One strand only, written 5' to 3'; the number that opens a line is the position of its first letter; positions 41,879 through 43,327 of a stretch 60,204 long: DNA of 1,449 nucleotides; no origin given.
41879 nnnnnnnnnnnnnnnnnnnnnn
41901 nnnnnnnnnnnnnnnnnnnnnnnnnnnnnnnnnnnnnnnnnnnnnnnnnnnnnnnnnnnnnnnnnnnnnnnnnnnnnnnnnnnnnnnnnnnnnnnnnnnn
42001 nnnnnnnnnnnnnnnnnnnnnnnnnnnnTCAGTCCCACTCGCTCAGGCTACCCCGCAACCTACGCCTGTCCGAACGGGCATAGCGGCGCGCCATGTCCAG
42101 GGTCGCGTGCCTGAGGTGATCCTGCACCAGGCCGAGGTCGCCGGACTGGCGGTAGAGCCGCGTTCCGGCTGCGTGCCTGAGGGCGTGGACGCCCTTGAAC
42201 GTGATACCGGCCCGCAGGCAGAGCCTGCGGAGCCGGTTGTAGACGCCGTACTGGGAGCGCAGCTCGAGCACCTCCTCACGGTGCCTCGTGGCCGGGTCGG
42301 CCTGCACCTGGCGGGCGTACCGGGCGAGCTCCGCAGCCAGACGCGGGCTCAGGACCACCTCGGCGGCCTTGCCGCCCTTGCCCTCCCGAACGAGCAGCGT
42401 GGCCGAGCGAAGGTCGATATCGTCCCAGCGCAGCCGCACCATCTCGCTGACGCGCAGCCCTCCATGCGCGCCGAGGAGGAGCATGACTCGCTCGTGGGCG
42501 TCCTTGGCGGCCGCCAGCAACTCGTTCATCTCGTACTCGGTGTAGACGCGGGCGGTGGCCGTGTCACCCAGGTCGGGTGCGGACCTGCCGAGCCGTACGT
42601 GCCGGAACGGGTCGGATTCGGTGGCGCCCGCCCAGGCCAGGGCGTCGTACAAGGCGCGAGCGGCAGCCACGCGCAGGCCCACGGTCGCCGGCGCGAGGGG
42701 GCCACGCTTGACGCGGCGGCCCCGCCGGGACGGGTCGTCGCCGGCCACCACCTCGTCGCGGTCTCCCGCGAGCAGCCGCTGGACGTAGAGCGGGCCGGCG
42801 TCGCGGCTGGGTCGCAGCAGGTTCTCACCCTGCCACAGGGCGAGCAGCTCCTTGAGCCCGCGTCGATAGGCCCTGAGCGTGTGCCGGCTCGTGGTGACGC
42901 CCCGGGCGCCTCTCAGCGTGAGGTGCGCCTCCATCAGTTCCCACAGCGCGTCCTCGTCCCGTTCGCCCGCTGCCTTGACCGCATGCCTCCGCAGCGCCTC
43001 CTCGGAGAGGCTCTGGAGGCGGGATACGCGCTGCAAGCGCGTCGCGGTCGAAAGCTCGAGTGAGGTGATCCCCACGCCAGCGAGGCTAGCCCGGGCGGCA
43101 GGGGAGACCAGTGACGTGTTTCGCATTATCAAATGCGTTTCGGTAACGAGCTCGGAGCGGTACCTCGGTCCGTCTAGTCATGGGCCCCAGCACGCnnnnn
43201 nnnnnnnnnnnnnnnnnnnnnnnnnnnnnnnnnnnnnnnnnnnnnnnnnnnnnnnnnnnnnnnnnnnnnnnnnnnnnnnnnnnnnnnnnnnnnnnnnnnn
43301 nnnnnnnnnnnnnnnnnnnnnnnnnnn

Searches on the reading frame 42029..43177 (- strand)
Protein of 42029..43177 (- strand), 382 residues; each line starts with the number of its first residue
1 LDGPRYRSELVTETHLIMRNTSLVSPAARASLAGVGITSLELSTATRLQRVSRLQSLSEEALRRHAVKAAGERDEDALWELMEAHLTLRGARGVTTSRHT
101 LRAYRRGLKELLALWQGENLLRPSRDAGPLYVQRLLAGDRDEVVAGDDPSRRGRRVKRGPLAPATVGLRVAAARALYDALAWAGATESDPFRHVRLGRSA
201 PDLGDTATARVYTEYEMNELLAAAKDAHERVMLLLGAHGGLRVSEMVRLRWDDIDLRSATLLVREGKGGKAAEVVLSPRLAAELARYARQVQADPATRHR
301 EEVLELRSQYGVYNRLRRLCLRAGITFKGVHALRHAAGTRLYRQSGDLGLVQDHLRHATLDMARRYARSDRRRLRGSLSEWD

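Call 17: search_protein_families(library=pfam, proteins=[window:42029-43177:-], max_evalue=0.0001)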
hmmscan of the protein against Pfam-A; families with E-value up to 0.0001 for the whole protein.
window:42029-43177:- (382 aa): 2 families
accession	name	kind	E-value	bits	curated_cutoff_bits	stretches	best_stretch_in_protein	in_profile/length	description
PF00589.27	Phage_integrase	-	3.8e-25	89.1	27.1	1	213-371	4-170/172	Phage integrase family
PF02899.23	Phage_int_SAM_1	-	9.8e-05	23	22.3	0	96-137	14-57/83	Phage integrase, N-terminal SAM-like domain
